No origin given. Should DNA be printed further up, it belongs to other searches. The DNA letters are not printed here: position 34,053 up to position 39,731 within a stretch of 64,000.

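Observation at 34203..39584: Single ~1790-aa polypeptide fusing two different GT-C glycosyltransferase domains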

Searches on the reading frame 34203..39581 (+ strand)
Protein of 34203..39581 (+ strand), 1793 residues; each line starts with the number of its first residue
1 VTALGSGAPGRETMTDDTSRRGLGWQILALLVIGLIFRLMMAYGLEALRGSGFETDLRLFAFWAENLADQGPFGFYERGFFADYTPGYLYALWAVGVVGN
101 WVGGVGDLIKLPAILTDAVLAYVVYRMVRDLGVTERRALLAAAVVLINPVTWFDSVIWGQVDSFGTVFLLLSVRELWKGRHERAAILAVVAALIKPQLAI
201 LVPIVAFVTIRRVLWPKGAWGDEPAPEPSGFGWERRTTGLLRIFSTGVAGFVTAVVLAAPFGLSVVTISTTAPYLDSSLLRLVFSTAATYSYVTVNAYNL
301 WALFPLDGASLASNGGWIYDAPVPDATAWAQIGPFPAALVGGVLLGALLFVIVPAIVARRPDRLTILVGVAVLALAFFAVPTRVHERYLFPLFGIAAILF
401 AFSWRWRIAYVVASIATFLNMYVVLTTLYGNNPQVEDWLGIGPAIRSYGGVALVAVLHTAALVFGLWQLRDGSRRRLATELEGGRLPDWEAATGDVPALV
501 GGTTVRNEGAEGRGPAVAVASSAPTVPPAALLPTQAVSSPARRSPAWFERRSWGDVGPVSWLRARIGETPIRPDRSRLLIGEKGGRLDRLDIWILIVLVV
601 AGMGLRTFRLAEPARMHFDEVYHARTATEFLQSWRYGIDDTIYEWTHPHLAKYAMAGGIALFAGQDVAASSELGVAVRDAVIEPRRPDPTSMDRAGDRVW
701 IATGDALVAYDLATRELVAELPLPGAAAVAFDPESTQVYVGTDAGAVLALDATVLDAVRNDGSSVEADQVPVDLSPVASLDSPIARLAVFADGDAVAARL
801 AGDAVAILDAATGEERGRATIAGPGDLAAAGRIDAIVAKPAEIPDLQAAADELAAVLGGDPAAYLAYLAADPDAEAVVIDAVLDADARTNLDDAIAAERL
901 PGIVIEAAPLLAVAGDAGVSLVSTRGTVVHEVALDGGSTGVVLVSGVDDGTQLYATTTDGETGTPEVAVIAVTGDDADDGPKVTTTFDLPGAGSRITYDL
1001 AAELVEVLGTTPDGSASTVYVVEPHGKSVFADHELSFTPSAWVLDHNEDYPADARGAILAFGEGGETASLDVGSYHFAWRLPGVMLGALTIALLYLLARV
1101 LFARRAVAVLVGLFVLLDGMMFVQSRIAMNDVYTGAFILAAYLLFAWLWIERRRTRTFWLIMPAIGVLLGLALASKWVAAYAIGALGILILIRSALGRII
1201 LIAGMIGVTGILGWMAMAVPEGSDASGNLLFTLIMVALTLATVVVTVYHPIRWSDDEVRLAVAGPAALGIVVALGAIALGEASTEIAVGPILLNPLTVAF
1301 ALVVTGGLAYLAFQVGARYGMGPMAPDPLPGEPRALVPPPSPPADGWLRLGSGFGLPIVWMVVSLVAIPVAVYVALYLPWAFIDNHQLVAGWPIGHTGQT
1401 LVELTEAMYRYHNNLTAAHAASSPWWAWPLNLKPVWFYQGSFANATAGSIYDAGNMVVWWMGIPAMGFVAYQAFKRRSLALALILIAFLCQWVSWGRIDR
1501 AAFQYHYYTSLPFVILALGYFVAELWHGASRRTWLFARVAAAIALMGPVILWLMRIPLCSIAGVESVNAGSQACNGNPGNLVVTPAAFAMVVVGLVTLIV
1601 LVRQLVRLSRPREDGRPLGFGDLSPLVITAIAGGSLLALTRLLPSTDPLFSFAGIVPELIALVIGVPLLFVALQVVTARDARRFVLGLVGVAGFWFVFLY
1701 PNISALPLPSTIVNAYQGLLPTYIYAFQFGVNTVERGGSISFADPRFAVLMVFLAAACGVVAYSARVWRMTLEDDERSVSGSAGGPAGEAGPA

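Call 5: search_protein_families(library=pfam, proteins=[window:34203-39581:+], max_evalue=1)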
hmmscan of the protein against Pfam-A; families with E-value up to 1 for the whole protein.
window:34203-39581:+ (1793 aa): 5 families
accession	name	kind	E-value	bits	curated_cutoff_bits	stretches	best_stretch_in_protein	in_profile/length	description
PF02366.24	PMT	-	9.2e-15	55.3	22.7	1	1077-1193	83-199/245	Dolichyl-phosphate-mannose-protein mannosyltransferase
PF16192.10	PMT_4TMC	-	9.6e-13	48.5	32.4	1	1400-1558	4-182/202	C-terminal four TMM region of protein-O-mannosyltransferase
PF13231.12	PMT_2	-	3.5e-06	27.8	26.1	2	1073-1218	18-154/160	Dolichyl-phosphate-mannose-protein mannosyltransferase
PF13360.13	PQQ_2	-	7e-05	23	27.6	1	695-840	32-165/233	Outer membrane protein assembly factor BamB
PF23414.1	Beta-prop_EML_2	-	0.057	13.2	90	1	705-760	20-76/266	Echinoderm microtubule-associated protein second beta-propeller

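Call 6: search_protein_families(library=ncbifam, proteins=[window:34203-39581:+], max_evalue=1)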
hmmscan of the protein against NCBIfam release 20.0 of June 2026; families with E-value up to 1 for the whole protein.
window:34203-39581:+ (1793 aa): 1 family
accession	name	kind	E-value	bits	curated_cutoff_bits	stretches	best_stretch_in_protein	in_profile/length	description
NF058602.1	PrMnsylTfPmt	equivalog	6.7e-08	31.8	800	2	1405-1543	335-483/530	protein O-mannosyltransferase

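Call 7: search_solved_structures(query=window:34203-39581:+, max_evalue=10, show_alignments=3)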
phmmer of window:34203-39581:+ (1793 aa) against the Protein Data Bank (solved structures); distinct sequences matched with E-value up to 10: 4.
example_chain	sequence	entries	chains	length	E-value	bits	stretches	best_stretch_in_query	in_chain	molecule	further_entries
4ovd_A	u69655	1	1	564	0.00072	19.9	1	830-922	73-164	Peptidoglycan glycosyltransferase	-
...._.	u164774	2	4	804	0.0025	18.1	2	1402-1466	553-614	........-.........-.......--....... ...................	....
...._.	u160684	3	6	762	0.0084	16.4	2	1402-1466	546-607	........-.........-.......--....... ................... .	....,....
6p25_A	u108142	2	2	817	1.1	9.3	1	1080-1193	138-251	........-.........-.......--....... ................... 1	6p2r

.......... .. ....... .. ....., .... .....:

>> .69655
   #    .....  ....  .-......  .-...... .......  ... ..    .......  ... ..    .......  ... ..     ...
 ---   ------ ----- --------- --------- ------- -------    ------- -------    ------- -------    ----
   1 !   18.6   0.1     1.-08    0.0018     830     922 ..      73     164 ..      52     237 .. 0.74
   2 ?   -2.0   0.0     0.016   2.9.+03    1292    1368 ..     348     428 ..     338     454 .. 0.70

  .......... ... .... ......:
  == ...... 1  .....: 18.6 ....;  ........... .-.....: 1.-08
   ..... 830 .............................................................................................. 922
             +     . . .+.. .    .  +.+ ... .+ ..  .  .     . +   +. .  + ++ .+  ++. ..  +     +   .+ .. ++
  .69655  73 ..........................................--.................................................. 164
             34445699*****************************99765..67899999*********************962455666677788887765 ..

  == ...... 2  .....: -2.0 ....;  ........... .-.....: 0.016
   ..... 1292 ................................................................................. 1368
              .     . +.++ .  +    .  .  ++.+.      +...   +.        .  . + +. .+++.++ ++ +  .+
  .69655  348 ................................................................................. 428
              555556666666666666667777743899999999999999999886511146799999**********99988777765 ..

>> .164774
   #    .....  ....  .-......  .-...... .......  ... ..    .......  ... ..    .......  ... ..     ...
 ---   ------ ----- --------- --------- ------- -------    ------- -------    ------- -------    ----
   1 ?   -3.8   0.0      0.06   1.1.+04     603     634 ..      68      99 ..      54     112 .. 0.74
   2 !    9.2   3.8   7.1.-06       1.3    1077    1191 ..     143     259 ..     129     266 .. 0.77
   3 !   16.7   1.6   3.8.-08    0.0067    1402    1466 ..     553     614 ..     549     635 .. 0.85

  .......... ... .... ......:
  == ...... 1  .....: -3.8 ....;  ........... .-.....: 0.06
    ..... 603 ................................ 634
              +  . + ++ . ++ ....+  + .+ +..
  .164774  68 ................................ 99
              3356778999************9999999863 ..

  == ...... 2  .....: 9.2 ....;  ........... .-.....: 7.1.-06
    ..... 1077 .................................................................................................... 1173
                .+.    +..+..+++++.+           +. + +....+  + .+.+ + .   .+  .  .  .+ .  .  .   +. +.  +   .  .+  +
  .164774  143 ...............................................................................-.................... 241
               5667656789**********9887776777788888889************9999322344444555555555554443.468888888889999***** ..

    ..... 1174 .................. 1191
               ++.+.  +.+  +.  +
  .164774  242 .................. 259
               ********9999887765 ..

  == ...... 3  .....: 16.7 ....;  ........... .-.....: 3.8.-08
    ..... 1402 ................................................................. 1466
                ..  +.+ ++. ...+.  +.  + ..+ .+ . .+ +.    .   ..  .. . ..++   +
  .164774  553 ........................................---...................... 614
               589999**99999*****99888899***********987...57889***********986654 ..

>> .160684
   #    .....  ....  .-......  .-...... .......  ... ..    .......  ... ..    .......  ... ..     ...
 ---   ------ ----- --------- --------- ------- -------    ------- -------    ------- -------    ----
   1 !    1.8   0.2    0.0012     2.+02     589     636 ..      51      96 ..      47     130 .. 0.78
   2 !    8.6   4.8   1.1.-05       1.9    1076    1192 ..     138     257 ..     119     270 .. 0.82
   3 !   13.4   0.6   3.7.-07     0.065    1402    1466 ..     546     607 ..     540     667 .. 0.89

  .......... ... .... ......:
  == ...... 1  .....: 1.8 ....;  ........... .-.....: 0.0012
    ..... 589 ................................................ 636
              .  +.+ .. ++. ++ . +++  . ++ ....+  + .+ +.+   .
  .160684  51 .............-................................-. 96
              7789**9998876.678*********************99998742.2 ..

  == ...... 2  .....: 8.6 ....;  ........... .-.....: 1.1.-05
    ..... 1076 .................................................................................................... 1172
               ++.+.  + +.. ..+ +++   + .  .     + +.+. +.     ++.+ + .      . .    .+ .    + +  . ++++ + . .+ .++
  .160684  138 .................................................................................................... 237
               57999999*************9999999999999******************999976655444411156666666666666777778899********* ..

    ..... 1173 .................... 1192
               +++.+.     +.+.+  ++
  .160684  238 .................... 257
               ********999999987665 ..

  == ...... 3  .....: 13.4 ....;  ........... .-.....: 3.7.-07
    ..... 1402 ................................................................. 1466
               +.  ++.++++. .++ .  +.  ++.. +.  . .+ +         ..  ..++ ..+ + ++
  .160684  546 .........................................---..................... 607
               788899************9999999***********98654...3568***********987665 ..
